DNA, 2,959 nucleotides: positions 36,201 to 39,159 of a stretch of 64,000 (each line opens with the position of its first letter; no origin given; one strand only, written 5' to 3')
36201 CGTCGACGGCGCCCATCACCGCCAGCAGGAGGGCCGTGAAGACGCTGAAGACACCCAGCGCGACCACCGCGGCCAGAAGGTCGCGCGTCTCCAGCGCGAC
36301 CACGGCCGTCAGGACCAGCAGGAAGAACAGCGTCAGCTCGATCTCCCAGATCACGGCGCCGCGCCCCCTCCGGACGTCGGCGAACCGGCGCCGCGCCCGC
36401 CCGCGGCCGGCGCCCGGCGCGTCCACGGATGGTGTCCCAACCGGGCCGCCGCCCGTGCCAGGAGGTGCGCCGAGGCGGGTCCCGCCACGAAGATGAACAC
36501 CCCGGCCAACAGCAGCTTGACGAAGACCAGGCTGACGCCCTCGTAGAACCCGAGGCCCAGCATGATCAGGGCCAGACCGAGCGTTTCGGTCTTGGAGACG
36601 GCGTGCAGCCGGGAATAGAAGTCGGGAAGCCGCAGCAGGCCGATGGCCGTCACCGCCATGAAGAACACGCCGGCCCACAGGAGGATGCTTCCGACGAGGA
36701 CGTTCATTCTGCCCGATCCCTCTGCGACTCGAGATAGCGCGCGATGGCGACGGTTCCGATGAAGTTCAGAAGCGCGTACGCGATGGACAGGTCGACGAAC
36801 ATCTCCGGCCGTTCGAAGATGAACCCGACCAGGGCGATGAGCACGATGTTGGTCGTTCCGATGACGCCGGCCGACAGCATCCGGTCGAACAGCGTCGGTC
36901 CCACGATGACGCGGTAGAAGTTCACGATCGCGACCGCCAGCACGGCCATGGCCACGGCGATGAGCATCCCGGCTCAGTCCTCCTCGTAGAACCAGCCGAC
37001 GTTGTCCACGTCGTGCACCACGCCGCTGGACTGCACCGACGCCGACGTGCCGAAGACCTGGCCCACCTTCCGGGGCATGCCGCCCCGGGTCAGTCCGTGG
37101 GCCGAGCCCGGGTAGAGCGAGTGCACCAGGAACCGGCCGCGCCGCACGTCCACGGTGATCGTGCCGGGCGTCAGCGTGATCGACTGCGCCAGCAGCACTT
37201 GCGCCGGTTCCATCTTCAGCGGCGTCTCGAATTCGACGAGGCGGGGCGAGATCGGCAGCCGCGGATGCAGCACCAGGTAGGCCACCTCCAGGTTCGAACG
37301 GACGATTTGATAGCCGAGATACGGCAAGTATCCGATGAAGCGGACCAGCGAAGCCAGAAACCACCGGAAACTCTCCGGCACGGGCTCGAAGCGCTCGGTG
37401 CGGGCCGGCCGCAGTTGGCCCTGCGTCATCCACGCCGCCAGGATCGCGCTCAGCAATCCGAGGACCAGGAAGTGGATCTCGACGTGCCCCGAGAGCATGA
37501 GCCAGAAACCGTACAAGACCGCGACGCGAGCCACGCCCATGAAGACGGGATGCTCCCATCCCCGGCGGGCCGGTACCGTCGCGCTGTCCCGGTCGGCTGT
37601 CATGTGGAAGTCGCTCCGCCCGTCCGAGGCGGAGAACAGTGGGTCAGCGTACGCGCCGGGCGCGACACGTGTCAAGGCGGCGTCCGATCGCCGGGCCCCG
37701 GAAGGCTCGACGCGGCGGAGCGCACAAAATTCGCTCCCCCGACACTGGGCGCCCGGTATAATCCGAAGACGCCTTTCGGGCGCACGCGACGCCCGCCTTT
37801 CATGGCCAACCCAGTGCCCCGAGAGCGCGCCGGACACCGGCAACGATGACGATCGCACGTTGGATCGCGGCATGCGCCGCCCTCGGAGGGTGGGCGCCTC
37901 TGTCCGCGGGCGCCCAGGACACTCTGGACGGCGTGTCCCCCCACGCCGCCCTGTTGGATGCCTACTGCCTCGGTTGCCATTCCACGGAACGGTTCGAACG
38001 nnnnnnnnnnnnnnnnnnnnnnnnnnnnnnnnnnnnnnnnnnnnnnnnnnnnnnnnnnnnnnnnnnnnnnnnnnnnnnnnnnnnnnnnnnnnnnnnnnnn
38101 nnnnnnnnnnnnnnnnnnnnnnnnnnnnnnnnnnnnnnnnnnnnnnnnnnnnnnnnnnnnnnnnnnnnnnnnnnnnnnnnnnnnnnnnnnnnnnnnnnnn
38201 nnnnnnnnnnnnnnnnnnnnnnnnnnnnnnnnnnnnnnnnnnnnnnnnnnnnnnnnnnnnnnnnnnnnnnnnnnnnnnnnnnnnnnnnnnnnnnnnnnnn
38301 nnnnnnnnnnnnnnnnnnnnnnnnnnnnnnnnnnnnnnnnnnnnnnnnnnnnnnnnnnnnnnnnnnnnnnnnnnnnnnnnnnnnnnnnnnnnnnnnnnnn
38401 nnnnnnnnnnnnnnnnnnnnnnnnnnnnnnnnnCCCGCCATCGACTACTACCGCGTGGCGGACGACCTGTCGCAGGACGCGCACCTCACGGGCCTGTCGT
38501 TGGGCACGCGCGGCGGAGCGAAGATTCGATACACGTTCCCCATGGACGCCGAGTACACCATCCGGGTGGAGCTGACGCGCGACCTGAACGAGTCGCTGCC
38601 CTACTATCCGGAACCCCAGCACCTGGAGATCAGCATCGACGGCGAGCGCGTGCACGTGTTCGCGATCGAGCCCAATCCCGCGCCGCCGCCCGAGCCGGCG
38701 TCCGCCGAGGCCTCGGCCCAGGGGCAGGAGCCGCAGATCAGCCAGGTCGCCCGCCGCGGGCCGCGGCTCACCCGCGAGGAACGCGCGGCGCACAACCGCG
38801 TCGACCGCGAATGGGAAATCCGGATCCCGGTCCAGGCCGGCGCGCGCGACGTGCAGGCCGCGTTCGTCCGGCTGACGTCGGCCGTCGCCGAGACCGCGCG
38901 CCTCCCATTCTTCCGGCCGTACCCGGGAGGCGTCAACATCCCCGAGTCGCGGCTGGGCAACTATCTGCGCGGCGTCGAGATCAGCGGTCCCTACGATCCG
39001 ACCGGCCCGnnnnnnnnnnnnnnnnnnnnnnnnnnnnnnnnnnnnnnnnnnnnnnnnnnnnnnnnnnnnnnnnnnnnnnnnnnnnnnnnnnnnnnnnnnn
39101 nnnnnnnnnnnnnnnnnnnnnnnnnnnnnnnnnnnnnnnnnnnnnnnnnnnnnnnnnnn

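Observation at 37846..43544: DUF1592-DUF1552-ankyrin system 1: an uncharacterised exported heme/metal enzyme complex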

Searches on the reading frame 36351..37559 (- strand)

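Call 18: search_protein_families(library=pfam, proteins=[window:36351-37559:-], max_evalue=0.001)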
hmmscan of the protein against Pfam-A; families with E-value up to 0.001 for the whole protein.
window:36351-37559:- (402 aa): 1 family
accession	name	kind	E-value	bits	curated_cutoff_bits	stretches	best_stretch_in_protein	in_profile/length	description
PF03334.19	PhaG_MnhG_YufB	-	2.5e-24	85.8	23.4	1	293-371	1-79/80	Na+/H+ antiporter subunit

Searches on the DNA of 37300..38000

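Call 88: search_rna_families(source=window, start=37300, end=38000, threshold=evalue, max_evalue=1)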
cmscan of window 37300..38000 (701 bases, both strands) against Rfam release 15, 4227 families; matches with E-value up to 1: 2.
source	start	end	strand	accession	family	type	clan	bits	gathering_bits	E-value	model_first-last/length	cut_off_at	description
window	37927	37983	-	RF01686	Acido-1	Gene; sRNA;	-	20.4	50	0.17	1-64/64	no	Acido-1 RNA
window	37883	37946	+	RF03386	mir-1994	Gene; miRNA;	-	19.4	47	0.38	1-66/66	no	mir-1994 microRNA precursor family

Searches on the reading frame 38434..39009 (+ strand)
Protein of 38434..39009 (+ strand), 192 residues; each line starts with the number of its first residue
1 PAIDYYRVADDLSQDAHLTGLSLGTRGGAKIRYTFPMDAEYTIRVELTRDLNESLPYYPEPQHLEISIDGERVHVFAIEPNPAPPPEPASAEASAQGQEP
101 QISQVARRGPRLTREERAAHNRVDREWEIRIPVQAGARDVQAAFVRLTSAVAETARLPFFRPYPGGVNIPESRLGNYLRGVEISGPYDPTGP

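Call 78: search_protein_families(library=pfam, proteins=[window:38434-39009:+], max_evalue=1)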
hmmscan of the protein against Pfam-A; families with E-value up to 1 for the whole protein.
window:38434-39009:+ (192 aa): 1 family
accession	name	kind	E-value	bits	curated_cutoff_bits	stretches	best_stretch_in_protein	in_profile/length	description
PF25477.1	RESC1_2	-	0.28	10.4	27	1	101-149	253-300/315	RESC1/2 CYTH-like domain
